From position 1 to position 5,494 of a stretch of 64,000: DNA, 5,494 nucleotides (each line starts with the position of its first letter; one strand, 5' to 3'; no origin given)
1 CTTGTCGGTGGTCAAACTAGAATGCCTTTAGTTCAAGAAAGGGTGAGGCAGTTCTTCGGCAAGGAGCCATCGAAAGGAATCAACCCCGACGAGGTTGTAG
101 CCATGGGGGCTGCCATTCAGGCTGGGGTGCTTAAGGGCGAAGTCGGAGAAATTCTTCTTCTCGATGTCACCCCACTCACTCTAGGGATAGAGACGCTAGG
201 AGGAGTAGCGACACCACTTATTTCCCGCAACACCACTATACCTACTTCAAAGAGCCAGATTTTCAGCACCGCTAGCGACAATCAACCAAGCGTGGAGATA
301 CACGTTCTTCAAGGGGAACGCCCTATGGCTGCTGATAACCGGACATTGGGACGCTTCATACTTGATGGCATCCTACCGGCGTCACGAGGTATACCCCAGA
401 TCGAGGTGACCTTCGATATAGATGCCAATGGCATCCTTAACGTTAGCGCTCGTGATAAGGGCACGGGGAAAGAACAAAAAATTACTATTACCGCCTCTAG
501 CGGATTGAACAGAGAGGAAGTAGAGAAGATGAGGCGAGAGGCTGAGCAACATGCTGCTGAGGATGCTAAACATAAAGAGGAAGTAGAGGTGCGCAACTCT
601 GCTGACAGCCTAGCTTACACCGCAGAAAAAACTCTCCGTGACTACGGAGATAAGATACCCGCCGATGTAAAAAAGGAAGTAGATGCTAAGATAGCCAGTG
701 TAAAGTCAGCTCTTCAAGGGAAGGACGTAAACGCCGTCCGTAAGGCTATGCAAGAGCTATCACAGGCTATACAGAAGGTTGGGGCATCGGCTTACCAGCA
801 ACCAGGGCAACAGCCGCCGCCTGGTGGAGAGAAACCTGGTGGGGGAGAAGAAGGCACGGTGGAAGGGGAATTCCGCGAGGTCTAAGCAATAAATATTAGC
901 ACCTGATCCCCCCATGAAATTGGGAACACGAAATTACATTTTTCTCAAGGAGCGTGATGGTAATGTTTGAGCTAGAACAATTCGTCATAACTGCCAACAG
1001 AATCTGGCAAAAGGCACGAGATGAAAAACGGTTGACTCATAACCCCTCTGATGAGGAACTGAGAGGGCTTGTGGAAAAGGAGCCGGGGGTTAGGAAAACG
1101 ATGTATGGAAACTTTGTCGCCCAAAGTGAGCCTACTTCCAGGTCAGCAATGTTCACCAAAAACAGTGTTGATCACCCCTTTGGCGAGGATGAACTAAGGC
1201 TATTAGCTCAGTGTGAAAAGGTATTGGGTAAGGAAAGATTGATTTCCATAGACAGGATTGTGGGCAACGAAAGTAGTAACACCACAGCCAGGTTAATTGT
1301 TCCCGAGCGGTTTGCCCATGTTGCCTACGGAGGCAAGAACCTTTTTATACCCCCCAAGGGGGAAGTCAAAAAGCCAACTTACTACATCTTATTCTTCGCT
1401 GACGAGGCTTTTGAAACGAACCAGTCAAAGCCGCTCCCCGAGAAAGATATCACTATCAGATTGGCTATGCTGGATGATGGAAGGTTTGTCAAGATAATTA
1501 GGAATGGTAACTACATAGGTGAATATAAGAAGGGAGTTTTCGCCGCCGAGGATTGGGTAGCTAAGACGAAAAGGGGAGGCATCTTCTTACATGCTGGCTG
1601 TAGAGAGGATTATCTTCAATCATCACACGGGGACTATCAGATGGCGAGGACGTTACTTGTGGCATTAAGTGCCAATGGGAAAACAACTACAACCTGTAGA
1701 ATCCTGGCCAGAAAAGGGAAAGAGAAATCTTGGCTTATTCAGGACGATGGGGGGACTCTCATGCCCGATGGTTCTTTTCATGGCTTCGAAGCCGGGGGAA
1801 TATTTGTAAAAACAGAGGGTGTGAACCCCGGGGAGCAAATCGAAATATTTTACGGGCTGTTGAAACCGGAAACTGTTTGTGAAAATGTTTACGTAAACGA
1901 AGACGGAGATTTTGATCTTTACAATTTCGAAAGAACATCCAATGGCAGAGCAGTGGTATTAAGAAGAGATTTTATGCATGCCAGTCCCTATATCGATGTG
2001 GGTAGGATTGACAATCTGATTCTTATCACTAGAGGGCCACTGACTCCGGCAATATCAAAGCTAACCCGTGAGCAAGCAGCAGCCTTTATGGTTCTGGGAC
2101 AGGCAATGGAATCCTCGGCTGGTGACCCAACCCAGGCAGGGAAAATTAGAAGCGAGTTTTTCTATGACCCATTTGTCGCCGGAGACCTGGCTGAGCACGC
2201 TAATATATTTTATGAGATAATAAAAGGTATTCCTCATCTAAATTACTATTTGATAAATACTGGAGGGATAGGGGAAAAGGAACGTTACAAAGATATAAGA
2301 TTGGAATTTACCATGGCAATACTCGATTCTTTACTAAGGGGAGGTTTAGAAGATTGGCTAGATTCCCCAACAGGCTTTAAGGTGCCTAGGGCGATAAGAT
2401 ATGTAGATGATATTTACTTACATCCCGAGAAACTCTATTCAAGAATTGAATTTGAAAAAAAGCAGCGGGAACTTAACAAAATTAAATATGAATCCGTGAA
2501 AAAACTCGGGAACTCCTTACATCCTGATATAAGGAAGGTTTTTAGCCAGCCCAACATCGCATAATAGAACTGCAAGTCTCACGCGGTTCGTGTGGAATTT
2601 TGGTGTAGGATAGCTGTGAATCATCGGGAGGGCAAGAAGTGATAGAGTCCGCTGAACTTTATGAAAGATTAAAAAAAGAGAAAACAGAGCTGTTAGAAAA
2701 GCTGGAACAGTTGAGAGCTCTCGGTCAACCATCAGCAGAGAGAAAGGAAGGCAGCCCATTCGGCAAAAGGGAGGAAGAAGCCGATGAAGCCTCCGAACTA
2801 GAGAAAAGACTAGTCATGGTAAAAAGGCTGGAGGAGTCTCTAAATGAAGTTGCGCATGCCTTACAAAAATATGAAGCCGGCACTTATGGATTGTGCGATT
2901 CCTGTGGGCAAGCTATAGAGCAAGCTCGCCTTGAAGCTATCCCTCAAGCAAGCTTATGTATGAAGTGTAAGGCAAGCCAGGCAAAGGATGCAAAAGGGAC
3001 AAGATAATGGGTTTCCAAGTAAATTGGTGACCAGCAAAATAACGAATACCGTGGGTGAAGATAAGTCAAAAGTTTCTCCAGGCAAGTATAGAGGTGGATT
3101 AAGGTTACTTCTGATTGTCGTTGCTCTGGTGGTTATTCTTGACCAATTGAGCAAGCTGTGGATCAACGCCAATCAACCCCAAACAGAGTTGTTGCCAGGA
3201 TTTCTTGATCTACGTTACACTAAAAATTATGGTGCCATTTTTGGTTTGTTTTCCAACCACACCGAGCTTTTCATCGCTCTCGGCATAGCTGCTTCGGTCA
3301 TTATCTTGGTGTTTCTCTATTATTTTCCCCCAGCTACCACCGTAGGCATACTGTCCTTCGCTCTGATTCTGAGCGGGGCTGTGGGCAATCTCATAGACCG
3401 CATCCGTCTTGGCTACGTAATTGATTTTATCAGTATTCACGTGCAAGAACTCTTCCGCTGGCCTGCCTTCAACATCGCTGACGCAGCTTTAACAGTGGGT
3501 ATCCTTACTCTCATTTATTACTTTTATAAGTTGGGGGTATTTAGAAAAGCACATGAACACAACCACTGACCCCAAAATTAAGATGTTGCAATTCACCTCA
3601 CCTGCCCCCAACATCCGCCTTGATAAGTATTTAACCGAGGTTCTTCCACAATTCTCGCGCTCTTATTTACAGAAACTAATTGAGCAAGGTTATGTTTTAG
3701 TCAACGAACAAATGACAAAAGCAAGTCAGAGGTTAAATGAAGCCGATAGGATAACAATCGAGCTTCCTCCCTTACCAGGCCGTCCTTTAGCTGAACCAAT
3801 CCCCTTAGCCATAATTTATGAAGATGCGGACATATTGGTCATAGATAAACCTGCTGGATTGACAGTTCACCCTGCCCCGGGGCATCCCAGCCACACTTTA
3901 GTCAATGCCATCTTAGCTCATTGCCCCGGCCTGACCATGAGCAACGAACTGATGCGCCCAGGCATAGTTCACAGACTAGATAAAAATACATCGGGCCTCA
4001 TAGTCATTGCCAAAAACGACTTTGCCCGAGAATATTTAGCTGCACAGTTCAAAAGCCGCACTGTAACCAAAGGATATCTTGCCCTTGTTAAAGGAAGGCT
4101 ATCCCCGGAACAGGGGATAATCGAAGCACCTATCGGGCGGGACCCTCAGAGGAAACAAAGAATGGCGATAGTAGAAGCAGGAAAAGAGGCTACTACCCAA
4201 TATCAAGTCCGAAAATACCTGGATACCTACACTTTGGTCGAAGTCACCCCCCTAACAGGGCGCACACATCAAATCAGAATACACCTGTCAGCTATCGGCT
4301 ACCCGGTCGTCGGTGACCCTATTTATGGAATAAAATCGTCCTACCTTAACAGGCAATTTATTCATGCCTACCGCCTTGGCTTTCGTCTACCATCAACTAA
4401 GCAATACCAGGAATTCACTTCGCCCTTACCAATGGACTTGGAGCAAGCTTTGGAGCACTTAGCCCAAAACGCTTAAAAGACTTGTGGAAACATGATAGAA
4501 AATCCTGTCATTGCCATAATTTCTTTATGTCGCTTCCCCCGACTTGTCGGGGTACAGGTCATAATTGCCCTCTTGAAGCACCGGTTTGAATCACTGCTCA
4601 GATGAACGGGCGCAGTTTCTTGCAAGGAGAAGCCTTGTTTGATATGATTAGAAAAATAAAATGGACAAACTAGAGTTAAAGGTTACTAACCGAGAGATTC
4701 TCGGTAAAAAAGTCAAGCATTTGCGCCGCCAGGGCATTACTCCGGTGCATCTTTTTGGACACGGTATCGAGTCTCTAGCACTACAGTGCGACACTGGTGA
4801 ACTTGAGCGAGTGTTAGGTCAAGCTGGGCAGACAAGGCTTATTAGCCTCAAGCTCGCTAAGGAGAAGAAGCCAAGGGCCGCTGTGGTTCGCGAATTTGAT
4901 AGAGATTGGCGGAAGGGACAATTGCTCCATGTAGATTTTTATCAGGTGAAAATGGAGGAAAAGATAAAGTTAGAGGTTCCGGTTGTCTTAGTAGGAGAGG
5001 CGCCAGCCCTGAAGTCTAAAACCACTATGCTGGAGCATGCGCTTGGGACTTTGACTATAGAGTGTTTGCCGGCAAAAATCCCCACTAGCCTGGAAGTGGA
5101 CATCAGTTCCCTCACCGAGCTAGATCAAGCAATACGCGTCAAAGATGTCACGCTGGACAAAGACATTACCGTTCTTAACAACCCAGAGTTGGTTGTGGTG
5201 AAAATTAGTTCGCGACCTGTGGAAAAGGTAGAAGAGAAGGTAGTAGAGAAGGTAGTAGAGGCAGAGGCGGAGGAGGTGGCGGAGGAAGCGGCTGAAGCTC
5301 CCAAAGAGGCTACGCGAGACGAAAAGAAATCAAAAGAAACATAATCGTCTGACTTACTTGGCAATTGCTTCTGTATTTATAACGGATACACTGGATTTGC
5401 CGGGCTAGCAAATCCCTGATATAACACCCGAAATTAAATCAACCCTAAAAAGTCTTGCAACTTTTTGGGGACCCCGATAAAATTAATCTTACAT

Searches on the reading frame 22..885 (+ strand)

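Call 33: search_protein_families(library=ncbifam, proteins=[window:22-885:+], max_evalue=1e-10)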
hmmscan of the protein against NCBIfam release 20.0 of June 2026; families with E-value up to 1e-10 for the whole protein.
window:22-885:+ (287 aa): 7 families
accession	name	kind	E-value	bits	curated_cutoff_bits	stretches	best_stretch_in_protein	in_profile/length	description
NF001413.0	PRK00290.1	equivalog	2.6e-123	412.6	648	1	1-286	338-620/625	molecular chaperone DnaK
TIGR02350.1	prok_dnaK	equivalog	8.8e-120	400.8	822.55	1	1-258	337-595/596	molecular chaperone DnaK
NF009947.0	PRK13411.1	equivalog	2.2e-105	353.2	1002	1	1-263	340-605/662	molecular chaperone DnaK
NF009946.0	PRK13410.1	equivalog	1.4e-91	307.7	1019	1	1-253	341-597/669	molecular chaperone DnaK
NF003520.0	PRK05183.1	subfamily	9.9e-77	258.8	620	1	1-253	346-600/621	Fe-S protein assembly chaperone HscA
TIGR01991.1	HscA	equivalog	1.1e-74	252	708.55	1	1-252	326-579/600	Fe-S protein assembly chaperone HscA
NF002399.0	PRK01433.1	equivalog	9.2e-52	176.4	743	1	2-253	322-573/595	Fe-S protein assembly chaperone HscA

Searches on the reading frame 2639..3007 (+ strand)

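Call 33: search_protein_families(library=ncbifam, proteins=[window:2639-3007:+], max_evalue=1e-10)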
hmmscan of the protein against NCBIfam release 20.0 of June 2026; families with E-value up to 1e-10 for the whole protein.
window:2639-3007:+ (122 aa): 3 families
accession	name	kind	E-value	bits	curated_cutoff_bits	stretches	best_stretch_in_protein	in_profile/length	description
TIGR02890.1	bacill_yteA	subfamily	1.8e-20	73.6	134.4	1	5-116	4-119/159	regulatory protein, yteA family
NF033459.1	DksA_like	equivalog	2.2e-14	53.7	105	1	55-116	50-111/113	RNA polymerase-binding protein DksA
TIGR02420.1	dksA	equivalog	6.3e-13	49.1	115.5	1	7-112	9-109/110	RNA polymerase-binding protein DksA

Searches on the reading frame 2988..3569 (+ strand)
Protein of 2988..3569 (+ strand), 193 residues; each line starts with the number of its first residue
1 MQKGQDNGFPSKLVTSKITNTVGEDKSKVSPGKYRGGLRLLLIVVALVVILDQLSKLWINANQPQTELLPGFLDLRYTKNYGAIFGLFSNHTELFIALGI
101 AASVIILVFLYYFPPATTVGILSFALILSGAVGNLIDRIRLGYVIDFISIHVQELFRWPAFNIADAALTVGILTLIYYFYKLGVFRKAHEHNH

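Call 33: search_protein_families(library=ncbifam, proteins=[window:2988-3569:+], max_evalue=1e-10)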
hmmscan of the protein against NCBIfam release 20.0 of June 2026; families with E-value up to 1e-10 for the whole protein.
window:2988-3569:+ (193 aa): 20 families
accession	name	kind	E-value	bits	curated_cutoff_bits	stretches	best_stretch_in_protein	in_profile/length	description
TIGR00077.1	lspA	equivalog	1.7e-30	106.1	73.95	1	38-180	9-155/164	signal peptidase II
NF011360.0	PRK14779.1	subfamily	6.1e-28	97.9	177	1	41-180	12-154/163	lipoprotein signal peptidase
NF011365.0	PRK14784.1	equivalog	9.1e-28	97.4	181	1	41-178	7-145/160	lipoprotein signal peptidase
NF011368.0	PRK14787.1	equivalog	4.8e-27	95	177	1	40-183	3-157/167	lipoprotein signal peptidase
NF011366.0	PRK14785.1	subfamily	1.7e-25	90.1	256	1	43-179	46-189/198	lipoprotein signal peptidase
NF011371.0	PRK14790.1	equivalog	5.6e-25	88.1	202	1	42-179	13-152/169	lipoprotein signal peptidase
NF011357.0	PRK14775.1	equivalog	2.9e-23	82.7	201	1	42-176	8-144/170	lipoprotein signal peptidase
NF011370.0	PRK14789.1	equivalog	1.4e-22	80.3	248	1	40-181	10-151/194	lipoprotein signal peptidase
NF011352.0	PRK14770.1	equivalog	1.2e-21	76.9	223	1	40-176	18-159/173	lipoprotein signal peptidase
NF011355.0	PRK14773.1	subfamily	6.4e-21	75.1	218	1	73-176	73-183/206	lipoprotein signal peptidase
NF011350.0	PRK14768.1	equivalog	4.2e-20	72.6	210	1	41-179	3-140/148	lipoprotein signal peptidase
NF011367.0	PRK14786.1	equivalog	6.6e-17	62.1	190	1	42-180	4-143/154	lipoprotein signal peptidase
NF011358.0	PRK14776.1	equivalog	3.2e-16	59.6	285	1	42-177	14-152/170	lipoprotein signal peptidase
NF011359.0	PRK14777.1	subfamily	1e-15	57.9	187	1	40-176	28-174/191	lipoprotein signal peptidase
NF011369.0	PRK14788.1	equivalog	2.3e-15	56.6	200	1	41-148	6-120/213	lipoprotein signal peptidase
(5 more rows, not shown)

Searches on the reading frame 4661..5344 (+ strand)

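Call 33: search_protein_families(library=ncbifam, proteins=[window:4661-5344:+], max_evalue=1e-10)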
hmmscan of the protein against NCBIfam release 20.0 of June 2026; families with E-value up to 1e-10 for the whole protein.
window:4661-5344:+ (227 aa): 16 families
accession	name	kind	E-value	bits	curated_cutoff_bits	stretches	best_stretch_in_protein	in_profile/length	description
NF004133.0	PRK05618.2-4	equivalog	5.7e-52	176.3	197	1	5-210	4-207/210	50S ribosomal protein L25/general stress protein Ctc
NF004139.0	PRK05618.4-2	equivalog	9.9e-39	132.9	195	1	4-192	3-194/202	50S ribosomal protein L25/general stress protein Ctc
TIGR00731.1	bL25_bact_ctc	equivalog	2.4e-33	115.3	73.1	1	6-183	1-175/176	50S ribosomal protein L25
NF004137.0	PRK05618.3-3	equivalog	1.7e-31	109.7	270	1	1-224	1-227/241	50S ribosomal protein L25/general stress protein Ctc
NF004136.0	PRK05618.3-2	equivalog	5.3e-31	107.7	212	1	1-197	1-195/202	50S ribosomal protein L25/general stress protein Ctc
NF004131.0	PRK05618.2-1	equivalog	2.5e-29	102.3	189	1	3-210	5-206/207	50S ribosomal protein L25/general stress protein Ctc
NF004141.0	PRK05618.4-4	equivalog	4.2e-29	101.4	309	1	1-202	1-197/201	50S ribosomal protein L25/general stress protein Ctc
NF004129.0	PRK05618.1-4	equivalog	1.3e-28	99.8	164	1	8-184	4-176/178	50S ribosomal protein L25/general stress protein Ctc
NF004130.0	PRK05618.1-5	equivalog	2.1e-27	96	199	1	3-204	3-200/212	50S ribosomal protein L25/general stress protein Ctc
NF004140.0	PRK05618.4-3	equivalog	3e-26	92.1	270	1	1-196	1-193/197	50S ribosomal protein L25/general stress protein Ctc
NF004128.0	PRK05618.1-2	equivalog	3.5e-26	92.2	174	1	3-205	4-207/210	50S ribosomal protein L25/general stress protein Ctc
NF004134.0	PRK05618.2-5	equivalog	1.6e-25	89.9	316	1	17-223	17-214/217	50S ribosomal protein L25/general stress protein Ctc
NF004135.0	PRK05618.3-1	equivalog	1.6e-24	86.5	222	1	5-184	6-186/190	50S ribosomal protein L25/general stress protein Ctc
NF004132.0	PRK05618.2-2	equivalog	2.6e-24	86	225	1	1-191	1-187/193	50S ribosomal protein L25/general stress protein Ctc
NF004142.0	PRK05618.4-5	equivalog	4.9e-22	78.7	373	1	10-197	9-191/200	50S ribosomal protein L25/general stress protein Ctc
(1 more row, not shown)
